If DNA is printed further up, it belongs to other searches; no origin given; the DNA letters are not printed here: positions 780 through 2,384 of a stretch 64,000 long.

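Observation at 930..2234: Unusual fusion of a HemK/PrmC-type methyltransferase with GTP cyclohydrolase II, coupled to a divergent NAPRTase-like gene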

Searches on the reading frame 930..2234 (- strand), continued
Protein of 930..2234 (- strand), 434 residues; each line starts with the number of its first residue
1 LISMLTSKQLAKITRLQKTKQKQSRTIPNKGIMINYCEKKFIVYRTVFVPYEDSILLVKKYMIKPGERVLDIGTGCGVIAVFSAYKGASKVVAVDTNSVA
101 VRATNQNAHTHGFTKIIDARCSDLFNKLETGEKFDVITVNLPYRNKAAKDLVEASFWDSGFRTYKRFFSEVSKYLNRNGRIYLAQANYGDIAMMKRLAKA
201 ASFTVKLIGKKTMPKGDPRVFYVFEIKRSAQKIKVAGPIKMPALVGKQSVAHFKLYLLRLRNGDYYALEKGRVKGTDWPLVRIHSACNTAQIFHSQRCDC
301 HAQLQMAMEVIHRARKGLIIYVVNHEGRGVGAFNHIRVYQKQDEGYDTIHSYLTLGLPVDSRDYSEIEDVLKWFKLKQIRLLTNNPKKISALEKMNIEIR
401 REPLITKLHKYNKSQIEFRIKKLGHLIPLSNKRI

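Call 9: find_encoding_contigs(protein=P0001, flank=10000, max_places=4)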
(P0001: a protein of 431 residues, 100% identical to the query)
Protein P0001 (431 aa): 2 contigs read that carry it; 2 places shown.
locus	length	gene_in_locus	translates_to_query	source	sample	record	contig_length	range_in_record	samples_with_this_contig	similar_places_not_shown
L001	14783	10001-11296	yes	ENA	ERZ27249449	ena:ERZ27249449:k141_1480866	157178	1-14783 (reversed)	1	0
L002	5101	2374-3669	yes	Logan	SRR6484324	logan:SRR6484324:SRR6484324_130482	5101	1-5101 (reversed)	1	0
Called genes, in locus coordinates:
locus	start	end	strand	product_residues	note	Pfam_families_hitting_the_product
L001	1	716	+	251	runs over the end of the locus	-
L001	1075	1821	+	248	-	-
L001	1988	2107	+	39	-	-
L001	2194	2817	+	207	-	-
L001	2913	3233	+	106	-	-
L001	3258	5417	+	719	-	PF01551:Peptidase_M23, PF01839:FG-GAP (faint), PF13517:FG-GAP_3 (weak), PF11617:Cu-binding_MopE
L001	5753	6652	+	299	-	-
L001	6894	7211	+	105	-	-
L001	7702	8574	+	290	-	PF00497:SBP_bac_3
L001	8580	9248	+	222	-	PF00528:BPD_transp_1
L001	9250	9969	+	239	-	PF00005:ABC_tran, PF13304:AAA_21 (faint)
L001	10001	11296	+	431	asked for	PF02353:CMAS, PF02475:TRM5-TYW2_MTfase (weak), PF03602:Cons_hypoth95 (weak), PF05175:MTS, PF06325:PrmA, PF12847:Methyltransf_18, PF13847:Methyltransf_31, PF00925:GTP_cyclohydro2, +3 more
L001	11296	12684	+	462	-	PF17767:NAPRTase_N, PF17956:NAPRTase_C (faint)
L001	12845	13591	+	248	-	-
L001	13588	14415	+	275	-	-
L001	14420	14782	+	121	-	?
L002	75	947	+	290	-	PF00497:SBP_bac_3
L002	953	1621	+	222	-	PF00528:BPD_transp_1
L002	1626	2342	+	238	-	PF00005:ABC_tran, PF13304:AAA_21 (faint)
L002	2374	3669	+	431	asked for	PF02353:CMAS, PF02475:TRM5-TYW2_MTfase (weak), PF03602:Cons_hypoth95 (weak), PF05175:MTS, PF06325:PrmA, PF12847:Methyltransf_18, PF13847:Methyltransf_31, PF00925:GTP_cyclohydro2, +3 more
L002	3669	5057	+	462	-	PF17767:NAPRTase_N, PF17956:NAPRTase_C (faint)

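Call 10: find_encoding_contigs(protein=P0003, flank=10000, max_places=4)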
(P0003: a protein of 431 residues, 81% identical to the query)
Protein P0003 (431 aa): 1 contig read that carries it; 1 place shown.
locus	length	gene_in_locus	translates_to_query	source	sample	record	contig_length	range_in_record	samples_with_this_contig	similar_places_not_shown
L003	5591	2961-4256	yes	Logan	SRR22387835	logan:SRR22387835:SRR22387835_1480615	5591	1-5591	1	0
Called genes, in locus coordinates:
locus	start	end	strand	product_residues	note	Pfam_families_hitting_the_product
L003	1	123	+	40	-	?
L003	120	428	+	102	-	-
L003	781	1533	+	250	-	PF10613:Lig_chan-Glu_bd (weak), PF00497:SBP_bac_3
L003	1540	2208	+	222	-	PF00528:BPD_transp_1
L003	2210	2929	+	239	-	PF00005:ABC_tran, PF13304:AAA_21 (faint)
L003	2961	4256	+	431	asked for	PF02353:CMAS (weak), PF02475:TRM5-TYW2_MTfase (weak), PF03602:Cons_hypoth95 (weak), PF05175:MTS, PF06325:PrmA, PF13649:Methyltransf_25, PF13847:Methyltransf_31, PF00925:GTP_cyclohydro2, +5 more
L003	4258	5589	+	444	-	?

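Call 12: find_encoding_contigs(protein=P0005, flank=10000, max_places=3)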
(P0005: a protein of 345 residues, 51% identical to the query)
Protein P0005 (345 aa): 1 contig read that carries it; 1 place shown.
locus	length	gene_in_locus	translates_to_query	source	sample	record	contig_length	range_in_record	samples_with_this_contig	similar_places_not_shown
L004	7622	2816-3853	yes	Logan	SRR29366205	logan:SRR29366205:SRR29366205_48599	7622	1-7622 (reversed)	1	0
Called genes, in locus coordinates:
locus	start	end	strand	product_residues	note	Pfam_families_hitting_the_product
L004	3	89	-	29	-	?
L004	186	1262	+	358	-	PF00108:Thiolase_N, PF08545:ACP_syn_III, PF08541:ACP_syn_III_C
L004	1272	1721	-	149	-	PF00364:Biotin_lipoyl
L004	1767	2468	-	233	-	PF00149:Metallophos, PF12850:Metallophos_2 (faint), PF14582:Metallophos_3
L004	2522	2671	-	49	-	-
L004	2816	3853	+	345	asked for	PF00925:GTP_cyclohydro2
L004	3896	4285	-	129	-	PF01797:Y1_Tnp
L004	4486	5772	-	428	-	PF01336:tRNA_anti-codon, PF00152:tRNA-synt_2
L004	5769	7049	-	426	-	PF01336:tRNA_anti-codon, PF00152:tRNA-synt_2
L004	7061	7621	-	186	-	?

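Call 13: find_encoding_contigs(protein=P0007, flank=10000, max_places=3)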
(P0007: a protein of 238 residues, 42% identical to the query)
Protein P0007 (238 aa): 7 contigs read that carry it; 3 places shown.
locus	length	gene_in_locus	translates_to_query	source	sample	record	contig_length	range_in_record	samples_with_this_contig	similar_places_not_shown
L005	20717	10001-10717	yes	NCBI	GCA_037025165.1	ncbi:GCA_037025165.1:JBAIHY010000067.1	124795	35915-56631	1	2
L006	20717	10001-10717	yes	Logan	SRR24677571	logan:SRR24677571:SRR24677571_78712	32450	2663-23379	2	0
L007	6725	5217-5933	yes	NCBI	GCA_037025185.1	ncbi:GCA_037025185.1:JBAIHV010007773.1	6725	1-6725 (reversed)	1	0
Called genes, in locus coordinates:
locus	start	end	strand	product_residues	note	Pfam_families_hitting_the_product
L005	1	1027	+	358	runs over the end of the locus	PF25199:nSTAND_NTPase5 (faint), PF13191:AAA_16 (faint), PF19993:DO-GTPase2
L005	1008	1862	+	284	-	PF19975:DO-GTPase1, PF19993:DO-GTPase2 (weak)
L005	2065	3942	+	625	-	PF20012:GAP1-N1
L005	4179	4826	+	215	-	PF00589:Phage_integrase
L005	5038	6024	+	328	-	PF13379:NMT1_2, PF09084:NMT1, PF12974:Phosphonate-bd, PF16868:NMT1_3 (faint)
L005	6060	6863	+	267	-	PF00005:ABC_tran, PF13304:AAA_21 (faint)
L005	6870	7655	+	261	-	PF00528:BPD_transp_1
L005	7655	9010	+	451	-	-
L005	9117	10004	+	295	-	-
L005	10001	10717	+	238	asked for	PF13489:Methyltransf_23 (weak), PF03602:Cons_hypoth95, PF05175:MTS, PF06325:PrmA, PF02475:TRM5-TYW2_MTfase (weak), PF13847:Methyltransf_31, PF13649:Methyltransf_25 (weak)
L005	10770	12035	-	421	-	PF07690:MFS_1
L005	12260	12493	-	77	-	-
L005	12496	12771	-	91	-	-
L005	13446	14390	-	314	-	PF13814:Replic_Relax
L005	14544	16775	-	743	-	-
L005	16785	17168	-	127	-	-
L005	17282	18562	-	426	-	PF01935:DUF87 (weak), PF10412:TrwB_AAD_bind (faint)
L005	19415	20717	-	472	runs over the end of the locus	-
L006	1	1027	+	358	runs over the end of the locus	PF25199:nSTAND_NTPase5 (faint), PF13191:AAA_16 (faint), PF19993:DO-GTPase2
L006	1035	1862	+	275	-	PF19975:DO-GTPase1, PF19993:DO-GTPase2 (weak)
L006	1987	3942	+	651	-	PF20012:GAP1-N1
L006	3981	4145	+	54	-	-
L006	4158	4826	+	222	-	PF00589:Phage_integrase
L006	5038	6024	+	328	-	PF13379:NMT1_2, PF09084:NMT1, PF12974:Phosphonate-bd, PF16868:NMT1_3 (faint)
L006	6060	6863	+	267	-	PF00005:ABC_tran, PF13304:AAA_21 (faint)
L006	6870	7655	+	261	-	PF00528:BPD_transp_1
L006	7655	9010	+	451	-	-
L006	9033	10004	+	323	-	-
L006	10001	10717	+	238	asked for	PF13489:Methyltransf_23 (weak), PF03602:Cons_hypoth95, PF05175:MTS, PF06325:PrmA, PF02475:TRM5-TYW2_MTfase (weak), PF13847:Methyltransf_31, PF13649:Methyltransf_25 (weak)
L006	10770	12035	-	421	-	PF07690:MFS_1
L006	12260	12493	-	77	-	-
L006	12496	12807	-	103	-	-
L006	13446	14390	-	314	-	PF13814:Replic_Relax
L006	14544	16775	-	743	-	-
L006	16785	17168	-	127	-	-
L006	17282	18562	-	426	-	PF01935:DUF87 (weak), PF10412:TrwB_AAD_bind (faint)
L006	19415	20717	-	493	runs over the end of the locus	-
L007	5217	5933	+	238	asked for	PF13489:Methyltransf_23 (weak), PF03602:Cons_hypoth95, PF05175:MTS, PF06325:PrmA, PF02475:TRM5-TYW2_MTfase (weak), PF13847:Methyltransf_31, PF13649:Methyltransf_25 (weak)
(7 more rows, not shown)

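Call 15: search_protein_families(library=pfam, proteins=[L005:7655-9010:+, L006:9033-10004:+, L001:11296-12684:+, L001:12845-13591:+, L001:13588-14415:+, L001:14420-14782:+, P0005, L005:5038-6024:+], max_evalue=0.1)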
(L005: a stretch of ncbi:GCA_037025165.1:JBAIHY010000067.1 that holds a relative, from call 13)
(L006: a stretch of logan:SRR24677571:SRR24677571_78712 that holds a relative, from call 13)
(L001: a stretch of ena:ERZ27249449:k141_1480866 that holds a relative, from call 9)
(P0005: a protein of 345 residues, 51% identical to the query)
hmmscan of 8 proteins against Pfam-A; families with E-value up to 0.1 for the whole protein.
L005:7655-9010:+ (451 aa): 0 families

L006:9033-10004:+ (323 aa): 0 families

L001:11296-12684:+ (462 aa): 3 families
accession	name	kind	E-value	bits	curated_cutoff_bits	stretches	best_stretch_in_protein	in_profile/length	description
PF17767.7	NAPRTase_N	-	5.2e-20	72.5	32.6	1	26-139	9-122/125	Nicotinate phosphoribosyltransferase (NAPRTase) N-terminal domain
PF17956.6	NAPRTase_C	-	1.5e-06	29.1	23.3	1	396-450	53-107/111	Nicotinate phosphoribosyltransferase C-terminal domain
PF02749.22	QRPTase_N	-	0.097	13.3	27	0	101-127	41-64/82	Quinolinate phosphoribosyl transferase, N-terminal domain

L001:12845-13591:+ (248 aa): 2 families
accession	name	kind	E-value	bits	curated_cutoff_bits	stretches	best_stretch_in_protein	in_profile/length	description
PF14306.12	PUA_2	-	0.0034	17.4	27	1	53-127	51-126/159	PUA-like domain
PF04857.26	CAF1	-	0.024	14.4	24.2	1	107-185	58-118/320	CAF1 family ribonuclease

L001:13588-14415:+ (275 aa): 0 families

L001:14420-14782:+ (121 aa): 1 family
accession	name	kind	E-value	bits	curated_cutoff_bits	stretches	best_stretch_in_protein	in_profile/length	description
PF16927.11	HisKA_7TM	-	5.5e-08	33.4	28.6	1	6-110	2-109/224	N-terminal 7TM region of histidine kinase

P0005 (345 aa): 1 family
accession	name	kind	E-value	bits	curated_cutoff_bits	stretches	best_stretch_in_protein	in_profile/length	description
PF00925.25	GTP_cyclohydro2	-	1.4e-40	139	23.3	1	25-174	14-162/165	GTP cyclohydrolase II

L005:5038-6024:+ (328 aa): 6 families
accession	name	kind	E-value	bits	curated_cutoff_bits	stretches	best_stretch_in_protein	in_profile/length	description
PF13379.11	NMT1_2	-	1.3e-30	107.5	24.7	1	39-274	4-251/252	NMT1-like family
PF09084.16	NMT1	-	2.3e-30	106.6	20.5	1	52-264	3-213/216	NMT1/THI5 like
PF12974.12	Phosphonate-bd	-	2.8e-11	43.7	27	1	67-212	26-174/242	ABC transporter, phosphonate, periplasmic substrate-binding protein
PF16868.10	NMT1_3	-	9.4e-05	22.6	27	1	122-211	87-177/289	NMT1-like family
PF03180.19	Lipoprotein_9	-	0.0039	16.8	27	1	43-171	1-121/236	NlpA lipoprotein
PF24409.1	wHTH-PRTase_assc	-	0.037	14.5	27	0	231-263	32-61/83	wHTH-PRTase associated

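Call 16: search_protein_families(library=ncbifam, proteins=[L005:7655-9010:+, L006:9033-10004:+, L001:11296-12684:+, L001:12845-13591:+, L001:13588-14415:+, P0007], max_evalue=0.01)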
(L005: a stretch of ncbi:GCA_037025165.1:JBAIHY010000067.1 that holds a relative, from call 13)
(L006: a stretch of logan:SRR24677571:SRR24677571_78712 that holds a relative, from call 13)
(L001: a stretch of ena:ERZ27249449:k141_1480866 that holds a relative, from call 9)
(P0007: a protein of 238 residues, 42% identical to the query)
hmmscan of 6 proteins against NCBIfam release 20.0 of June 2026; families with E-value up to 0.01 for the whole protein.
L005:7655-9010:+ (451 aa): 0 families

L006:9033-10004:+ (323 aa): 0 families

L001:11296-12684:+ (462 aa): 9 families
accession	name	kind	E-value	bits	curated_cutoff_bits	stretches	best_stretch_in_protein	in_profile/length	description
NF006696.0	PRK09243.1-3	equivalog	7.3e-109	364.4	503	1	28-460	24-446/451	nicotinate phosphoribosyltransferase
NF009131.0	PRK12484.1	equivalog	8.8e-101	337.8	330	1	31-457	21-436/455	nicotinate phosphoribosyltransferase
TIGR01513.1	NAPRTase_put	equivalog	2.5e-98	329.9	297.4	1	31-449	15-451/452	nicotinate phosphoribosyltransferase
NF006695.0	PRK09243.1-2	equivalog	5.5e-91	305.6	469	1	25-394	15-384/480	nicotinate phosphoribosyltransferase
NF006694.0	PRK09243.1-1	equivalog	5.1e-65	220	663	1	30-389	21-380/485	nicotinate phosphoribosyltransferase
NF006698.0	PRK09243.1-5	equivalog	2.1e-62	211.3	531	1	33-439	32-428/440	nicotinate phosphoribosyltransferase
NF006697.0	PRK09243.1-4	equivalog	1.1e-59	202.4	776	1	20-394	14-386/488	nicotinate phosphoribosyltransferase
NF006415.0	PRK08662.1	equivalog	1.7e-20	73.1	243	1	103-430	70-379/381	nicotinate phosphoribosyltransferase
NF005529.0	PRK07188.1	equivalog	2.1e-06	26.9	378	1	285-324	274-313/358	nicotinate phosphoribosyltransferase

L001:12845-13591:+ (248 aa): 0 families

L001:13588-14415:+ (275 aa): 0 families

P0007 (238 aa): 44 families (the best 25 are shown)
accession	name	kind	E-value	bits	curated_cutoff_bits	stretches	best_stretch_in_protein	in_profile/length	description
NF011529.0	PRK14968.1-3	equivalog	4.7e-26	91.4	162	1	47-219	6-180/198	putative methyltransferase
TIGR03534.1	RF_mod_PrmC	equivalog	8.5e-18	64.7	199.1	1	46-164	55-177/253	peptide chain release factor N(5)-glutamine methyltransferase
TIGR00537.1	hemK_rel_arch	hypoth_equivalog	1.2e-16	61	87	1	57-205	1-150/179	HemK2/MTQ2 family protein methyltransferase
NF011528.0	PRK14968.1-2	equivalog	7.8e-15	54.9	171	1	44-235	7-196/205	putative methyltransferase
TIGR00536.1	hemK_fam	subfamily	1.3e-14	53.9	115.5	1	68-157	106-196/286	HemK family protein methyltransferase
NF011530.0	PRK14968.1-4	equivalog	4.9e-14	52.1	243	1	52-216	14-178/202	putative methyltransferase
TIGR03533.1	L3_gln_methyl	equivalog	5.6e-14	52.1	229.7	1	76-157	122-203/284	50S ribosomal protein L3 N(5)-glutamine methyltransferase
NF001785.0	PRK00517.2-2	equivalog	4.2e-13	49.1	188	1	76-151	146-219/282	50S ribosomal protein L11 methyltransferase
NF001790.0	PRK00517.3-3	equivalog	3.9e-12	46.1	269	1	74-151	121-199/262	50S ribosomal protein L11 methyltransferase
TIGR00406.1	prmA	equivalog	2.6e-11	43.5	183.15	1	67-151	152-233/288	50S ribosomal protein L11 methyltransferase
NF011527.0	PRK14968.1-1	equivalog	2.5e-10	40.4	242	1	55-213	12-169/192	putative methyltransferase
NF002421.0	PRK01544.1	equivalog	5.1e-09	35.4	567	1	77-216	140-289/524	bifunctional peptide chain release factor N(5)-glutamine methyltransferase PrmC/tRNA (guanosine(46)-N7)-methyltransferase TrmB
NF043040.1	corrin_prot_MT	hypoth_equivalog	4.3e-08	32.8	180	1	75-159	41-126/216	corrinoid protein-associated methyltransferase CpaM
NF047853.1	tRm6a37MtseTrmN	equivalog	5.9e-07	29.5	350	1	72-218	40-190/244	tRNA(1)(Val) (adenine(37)-N(6))-methyltransferase TrmN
NF001784.0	PRK00517.2-1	equivalog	8.7e-07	28.7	244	1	77-156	153-237/290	50S ribosomal protein L11 methyltransferase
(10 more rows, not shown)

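Call 18: search_solved_structures(query=P0001, max_evalue=0.001, show_alignments=3)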
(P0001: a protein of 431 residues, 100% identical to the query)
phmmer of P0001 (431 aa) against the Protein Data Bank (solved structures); distinct sequences matched with E-value up to 0.001: 31.
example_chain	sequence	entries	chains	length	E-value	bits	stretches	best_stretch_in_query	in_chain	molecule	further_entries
4rl4_A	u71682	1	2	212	2.9e-39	138.3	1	230-424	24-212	GTP cyclohydrolase-2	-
2bz0_A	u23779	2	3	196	1.8e-32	116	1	259-424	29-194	GTP CYCLOHYDROLASE II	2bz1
4i14_A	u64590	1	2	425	1.8e-31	112.6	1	261-423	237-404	Riboflavin biosynthesis protein RibBA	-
2as0_A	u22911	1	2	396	4.2e-09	39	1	44-149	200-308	hypothetical protein PH1915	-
1wxw_A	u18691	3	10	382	6.7e-09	38.3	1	62-185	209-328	hypothetical protein TTHA1280 | putative SAM-dependent RNA methyltransferase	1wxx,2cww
1sg9_A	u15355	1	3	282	2.3e-07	33.3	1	37-201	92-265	hemK protein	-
1nv8_A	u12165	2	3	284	2.3e-07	33.2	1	37-201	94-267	hemK protein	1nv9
1vq1_A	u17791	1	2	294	2.6e-07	33.1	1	37-201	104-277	N5-glutamine methyltransferase, HemK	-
5u4t_A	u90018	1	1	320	2.8e-07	32.9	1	40-196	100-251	Putative gentamicin methyltransferase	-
5u18_A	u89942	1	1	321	2.9e-07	32.9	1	40-196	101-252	N-3'' methyltransferase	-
5u1i_A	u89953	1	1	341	3.3e-07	32.7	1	41-196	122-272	Putative gentamicin methyltransferase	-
5tyq_A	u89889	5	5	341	3.3e-07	32.7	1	41-196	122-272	Putative gentamicin methyltransferase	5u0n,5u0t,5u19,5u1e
7ej3_A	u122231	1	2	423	1e-06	31.1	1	278-396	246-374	GTP cyclohydrolase II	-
7eev_A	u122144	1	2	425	1e-06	31.1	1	278-396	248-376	GTP cyclohydrolase II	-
23ks_A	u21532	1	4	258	2.4e-06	29.9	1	64-181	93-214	Release factor glutamine methyltransferase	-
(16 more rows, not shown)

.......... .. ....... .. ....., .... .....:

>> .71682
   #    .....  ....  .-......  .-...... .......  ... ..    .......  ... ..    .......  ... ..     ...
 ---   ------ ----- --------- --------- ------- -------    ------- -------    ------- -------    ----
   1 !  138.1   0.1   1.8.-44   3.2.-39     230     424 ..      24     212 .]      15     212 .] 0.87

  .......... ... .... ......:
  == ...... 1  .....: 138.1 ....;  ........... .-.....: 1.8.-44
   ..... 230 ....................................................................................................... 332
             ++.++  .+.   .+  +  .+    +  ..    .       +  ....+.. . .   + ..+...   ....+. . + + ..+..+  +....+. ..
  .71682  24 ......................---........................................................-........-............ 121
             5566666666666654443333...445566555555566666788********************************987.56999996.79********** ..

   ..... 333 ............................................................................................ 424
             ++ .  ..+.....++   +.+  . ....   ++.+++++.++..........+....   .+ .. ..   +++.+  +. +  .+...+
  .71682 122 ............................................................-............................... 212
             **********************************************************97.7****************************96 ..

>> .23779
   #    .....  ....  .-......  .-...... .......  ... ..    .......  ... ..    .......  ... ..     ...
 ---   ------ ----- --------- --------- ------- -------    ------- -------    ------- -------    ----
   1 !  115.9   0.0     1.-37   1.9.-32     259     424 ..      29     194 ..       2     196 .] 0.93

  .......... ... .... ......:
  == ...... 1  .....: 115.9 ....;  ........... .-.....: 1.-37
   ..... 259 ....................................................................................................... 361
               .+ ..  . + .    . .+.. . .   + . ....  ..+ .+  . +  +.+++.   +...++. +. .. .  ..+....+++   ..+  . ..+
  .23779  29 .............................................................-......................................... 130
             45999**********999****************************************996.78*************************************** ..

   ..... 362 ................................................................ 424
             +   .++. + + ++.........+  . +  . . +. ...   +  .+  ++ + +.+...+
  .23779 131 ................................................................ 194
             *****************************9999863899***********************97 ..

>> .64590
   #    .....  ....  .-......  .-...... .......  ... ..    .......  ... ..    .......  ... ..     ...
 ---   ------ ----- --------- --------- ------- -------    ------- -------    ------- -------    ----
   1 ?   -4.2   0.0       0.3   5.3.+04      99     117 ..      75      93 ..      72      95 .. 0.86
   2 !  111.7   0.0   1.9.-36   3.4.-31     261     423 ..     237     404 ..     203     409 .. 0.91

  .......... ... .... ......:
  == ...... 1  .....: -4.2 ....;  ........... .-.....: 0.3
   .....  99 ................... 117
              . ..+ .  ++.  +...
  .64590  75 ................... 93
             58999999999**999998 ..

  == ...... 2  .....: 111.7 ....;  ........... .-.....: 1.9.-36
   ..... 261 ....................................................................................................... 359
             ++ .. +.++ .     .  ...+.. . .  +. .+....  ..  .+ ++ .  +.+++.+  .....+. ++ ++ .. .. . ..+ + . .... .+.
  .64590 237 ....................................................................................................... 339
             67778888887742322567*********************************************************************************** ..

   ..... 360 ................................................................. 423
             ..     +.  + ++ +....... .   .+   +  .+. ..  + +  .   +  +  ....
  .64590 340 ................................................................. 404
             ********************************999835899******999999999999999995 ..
